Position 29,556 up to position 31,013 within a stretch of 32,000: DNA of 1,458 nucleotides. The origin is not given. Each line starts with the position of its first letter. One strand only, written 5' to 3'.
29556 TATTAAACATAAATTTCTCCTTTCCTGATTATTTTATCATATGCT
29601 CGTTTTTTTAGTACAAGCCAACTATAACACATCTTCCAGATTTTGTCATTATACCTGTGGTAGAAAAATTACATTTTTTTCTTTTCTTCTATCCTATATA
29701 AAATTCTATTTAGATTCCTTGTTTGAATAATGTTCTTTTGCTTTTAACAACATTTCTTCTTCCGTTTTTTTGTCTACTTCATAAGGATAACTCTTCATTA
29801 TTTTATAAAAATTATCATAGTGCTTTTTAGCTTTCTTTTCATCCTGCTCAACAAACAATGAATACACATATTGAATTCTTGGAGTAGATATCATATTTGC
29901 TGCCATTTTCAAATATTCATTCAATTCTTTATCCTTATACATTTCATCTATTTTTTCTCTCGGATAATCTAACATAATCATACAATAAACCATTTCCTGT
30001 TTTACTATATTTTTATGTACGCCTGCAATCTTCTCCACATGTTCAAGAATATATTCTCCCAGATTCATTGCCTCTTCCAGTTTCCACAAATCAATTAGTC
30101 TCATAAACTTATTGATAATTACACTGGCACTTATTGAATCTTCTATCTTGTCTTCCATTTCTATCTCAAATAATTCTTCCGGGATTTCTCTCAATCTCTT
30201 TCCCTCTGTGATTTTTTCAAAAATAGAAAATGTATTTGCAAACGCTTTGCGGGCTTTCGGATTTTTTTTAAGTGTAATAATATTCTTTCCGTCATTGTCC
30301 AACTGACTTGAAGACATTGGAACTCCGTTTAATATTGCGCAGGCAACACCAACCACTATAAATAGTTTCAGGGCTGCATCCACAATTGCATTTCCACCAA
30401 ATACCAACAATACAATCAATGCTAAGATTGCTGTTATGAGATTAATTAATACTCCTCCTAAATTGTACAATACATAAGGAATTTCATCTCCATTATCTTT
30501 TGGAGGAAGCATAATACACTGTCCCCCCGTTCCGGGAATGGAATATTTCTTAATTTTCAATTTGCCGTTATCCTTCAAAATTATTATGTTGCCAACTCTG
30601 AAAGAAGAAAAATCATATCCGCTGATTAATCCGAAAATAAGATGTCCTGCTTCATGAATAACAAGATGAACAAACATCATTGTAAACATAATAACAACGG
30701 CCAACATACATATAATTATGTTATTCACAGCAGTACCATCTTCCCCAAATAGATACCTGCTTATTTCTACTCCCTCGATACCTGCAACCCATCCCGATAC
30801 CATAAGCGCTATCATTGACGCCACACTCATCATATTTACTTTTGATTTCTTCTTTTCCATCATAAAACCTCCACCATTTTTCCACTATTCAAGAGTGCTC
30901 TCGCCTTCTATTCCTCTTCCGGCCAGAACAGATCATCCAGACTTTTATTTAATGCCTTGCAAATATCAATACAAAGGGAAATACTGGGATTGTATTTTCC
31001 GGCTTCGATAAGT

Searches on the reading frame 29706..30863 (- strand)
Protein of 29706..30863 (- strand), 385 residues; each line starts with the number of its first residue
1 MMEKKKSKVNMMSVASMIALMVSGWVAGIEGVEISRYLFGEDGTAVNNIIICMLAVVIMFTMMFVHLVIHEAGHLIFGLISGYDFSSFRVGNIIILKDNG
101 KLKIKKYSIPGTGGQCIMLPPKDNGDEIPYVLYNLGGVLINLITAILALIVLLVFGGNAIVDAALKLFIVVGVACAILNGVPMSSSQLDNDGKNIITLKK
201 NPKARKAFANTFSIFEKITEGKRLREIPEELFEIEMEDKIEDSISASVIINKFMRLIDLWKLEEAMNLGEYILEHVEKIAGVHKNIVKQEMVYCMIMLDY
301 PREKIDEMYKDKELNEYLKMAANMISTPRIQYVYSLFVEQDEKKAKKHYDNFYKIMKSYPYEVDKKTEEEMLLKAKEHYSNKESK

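Call 39: find_encoding_contigs(protein=window:29706-30863:-, flank=10000, max_places=4)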
Protein window:29706-30863:- (385 aa): 12 contigs read that carry it; 3 places shown.
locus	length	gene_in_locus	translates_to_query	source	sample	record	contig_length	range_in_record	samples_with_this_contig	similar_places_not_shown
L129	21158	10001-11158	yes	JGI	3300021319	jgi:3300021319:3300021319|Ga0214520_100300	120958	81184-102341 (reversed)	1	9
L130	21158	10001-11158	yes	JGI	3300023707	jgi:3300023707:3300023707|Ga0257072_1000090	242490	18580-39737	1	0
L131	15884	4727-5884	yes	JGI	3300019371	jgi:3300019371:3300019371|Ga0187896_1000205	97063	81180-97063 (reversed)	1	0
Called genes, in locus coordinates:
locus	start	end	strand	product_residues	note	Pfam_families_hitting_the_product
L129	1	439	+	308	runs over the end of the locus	PF00698:Acyl_transf_1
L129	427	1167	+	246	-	PF00106:adh_short, PF08659:KR, PF01370:Epimerase (faint), PF13561:adh_short_C2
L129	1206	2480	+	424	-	PF00109:ketoacyl-synt, PF02801:Ketoacyl-synt_C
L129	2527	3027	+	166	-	PF25919:BSH_CusB (faint), PF00364:Biotin_lipoyl, PF25984:BSH_YknX (faint)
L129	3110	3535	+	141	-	PF22817:ApeP-like (weak), PF07977:FabA, PF22818:ApeI-like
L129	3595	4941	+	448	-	PF00289:Biotin_carb_N, PF02222:ATP-grasp (weak), PF02786:CPSase_L_D2, PF07478:Dala_Dala_lig_C, PF02785:Biotin_carb_C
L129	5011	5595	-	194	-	-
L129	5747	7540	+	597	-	PF01039:Carboxyl_trans, PF03255:ACCA, PF01039:Carboxyl_trans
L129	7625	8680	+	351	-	PF00478:IMPDH (faint), PF03060:NMO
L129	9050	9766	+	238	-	-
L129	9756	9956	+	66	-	PF12844:HTH_19 (weak), PF13560:HTH_31 (weak), PF01381:HTH_3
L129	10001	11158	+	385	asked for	PF02163:Peptidase_M50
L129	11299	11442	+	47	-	-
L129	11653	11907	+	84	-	PF12844:HTH_19 (faint), PF01381:HTH_3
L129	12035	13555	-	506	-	PF13237:Fer4_10 (weak), PF12838:Fer4_7, PF13187:Fer4_9, PF25160:LdpA_Fe-S-bd, PF00037:Fer4, PF12837:Fer4_6, PF12838:Fer4_7, PF02906:Fe_hyd_lg_C, +9 more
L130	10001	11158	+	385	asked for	PF02163:Peptidase_M50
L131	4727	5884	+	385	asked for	PF02163:Peptidase_M50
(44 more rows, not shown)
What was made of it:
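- On Type III toxin-antitoxin (ToxIN/CptIN/TenpIN): The second array precedes accD/A (call 39).
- Array C lies between co-directional acc genes, so it is probably co-transcribed with them (call 39).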
